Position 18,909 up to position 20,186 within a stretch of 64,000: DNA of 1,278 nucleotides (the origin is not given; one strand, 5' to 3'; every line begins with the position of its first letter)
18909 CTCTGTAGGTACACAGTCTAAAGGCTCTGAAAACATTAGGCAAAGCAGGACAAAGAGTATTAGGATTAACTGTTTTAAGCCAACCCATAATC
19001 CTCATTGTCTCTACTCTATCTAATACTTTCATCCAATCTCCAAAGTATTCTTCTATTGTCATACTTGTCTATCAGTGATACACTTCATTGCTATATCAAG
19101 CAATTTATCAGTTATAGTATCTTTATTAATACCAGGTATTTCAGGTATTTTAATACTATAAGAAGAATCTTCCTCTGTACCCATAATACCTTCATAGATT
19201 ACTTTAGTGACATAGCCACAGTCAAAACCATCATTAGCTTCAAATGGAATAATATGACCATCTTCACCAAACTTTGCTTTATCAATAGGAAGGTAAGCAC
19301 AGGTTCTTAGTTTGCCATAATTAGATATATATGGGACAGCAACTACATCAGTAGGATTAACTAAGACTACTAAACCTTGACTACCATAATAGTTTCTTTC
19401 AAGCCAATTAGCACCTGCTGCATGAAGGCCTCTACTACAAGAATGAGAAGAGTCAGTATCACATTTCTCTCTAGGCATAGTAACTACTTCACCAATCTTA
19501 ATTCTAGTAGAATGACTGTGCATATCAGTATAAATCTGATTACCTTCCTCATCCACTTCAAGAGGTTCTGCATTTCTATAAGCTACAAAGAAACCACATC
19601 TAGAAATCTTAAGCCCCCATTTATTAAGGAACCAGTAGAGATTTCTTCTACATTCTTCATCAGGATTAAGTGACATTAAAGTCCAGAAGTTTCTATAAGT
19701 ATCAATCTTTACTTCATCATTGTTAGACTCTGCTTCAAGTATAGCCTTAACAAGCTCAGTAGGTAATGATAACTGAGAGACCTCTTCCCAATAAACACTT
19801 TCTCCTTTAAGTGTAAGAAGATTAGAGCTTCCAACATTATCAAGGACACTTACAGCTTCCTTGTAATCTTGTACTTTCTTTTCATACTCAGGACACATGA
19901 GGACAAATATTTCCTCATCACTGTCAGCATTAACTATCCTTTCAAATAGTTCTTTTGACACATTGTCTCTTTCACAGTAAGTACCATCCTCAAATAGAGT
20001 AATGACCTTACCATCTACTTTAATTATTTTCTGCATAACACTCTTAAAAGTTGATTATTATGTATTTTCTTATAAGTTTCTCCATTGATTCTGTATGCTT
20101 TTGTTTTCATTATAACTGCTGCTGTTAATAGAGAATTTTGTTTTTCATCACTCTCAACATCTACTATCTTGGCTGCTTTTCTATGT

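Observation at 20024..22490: Probable third, ORF-less group I intron splitting a GHKL-ATPase (rIIA-like?) gene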

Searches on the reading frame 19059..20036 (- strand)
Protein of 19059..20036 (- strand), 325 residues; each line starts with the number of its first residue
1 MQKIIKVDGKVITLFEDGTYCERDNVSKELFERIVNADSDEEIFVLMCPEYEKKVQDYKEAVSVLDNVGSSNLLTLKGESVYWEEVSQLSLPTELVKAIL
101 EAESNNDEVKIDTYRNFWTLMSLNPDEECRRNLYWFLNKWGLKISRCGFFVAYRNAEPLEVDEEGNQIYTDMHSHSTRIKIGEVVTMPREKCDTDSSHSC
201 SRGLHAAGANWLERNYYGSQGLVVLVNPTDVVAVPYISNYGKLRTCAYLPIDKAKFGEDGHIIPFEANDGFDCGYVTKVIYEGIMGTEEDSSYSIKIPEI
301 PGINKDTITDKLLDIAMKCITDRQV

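Call 24: search_protein_families(library=phrogs, proteins=[window:19059-20036:-], max_evalue=0.001)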
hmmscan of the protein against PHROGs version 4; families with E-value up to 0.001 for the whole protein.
window:19059-20036:- (325 aa): 5 families
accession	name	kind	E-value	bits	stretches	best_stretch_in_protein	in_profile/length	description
phrog_609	-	lysis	4.1e-32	112.1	1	7-252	821-1042/1055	RIIB lysis inhibitor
phrog_11221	-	lysis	1.4e-21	78.3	1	109-247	100-230/543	RIIB lysis inhibitor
phrog_2886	-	lysis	4.1e-18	66.6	1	135-248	218-326/552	RIIB lysis inhibitor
phrog_36818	-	lysis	3.3e-13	50.6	1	112-254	8-145/163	RIIB lysis inhibitor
phrog_3803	-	lysis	1.9e-11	44.9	1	26-252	301-510/530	RIIB lysis inhibitor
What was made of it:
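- On RIIA (T4-type rIIA protein): The downstream ORF 19059-20036 matches the rIIB PHROGs (call 24).
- Closest known: T4 rIIA. Same: An rIIB-like gene lies next to it (call 24).
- Closest known: T4 rIIA. Different: The C-terminal 430 aa match only at the profile level (PHROG 612, call 24).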

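Call 25: search_protein_families(library=pfam, proteins=[window:19059-20036:-], max_evalue=0.01)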
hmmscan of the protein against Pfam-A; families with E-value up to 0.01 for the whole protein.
window:19059-20036:- (325 aa): 0 families
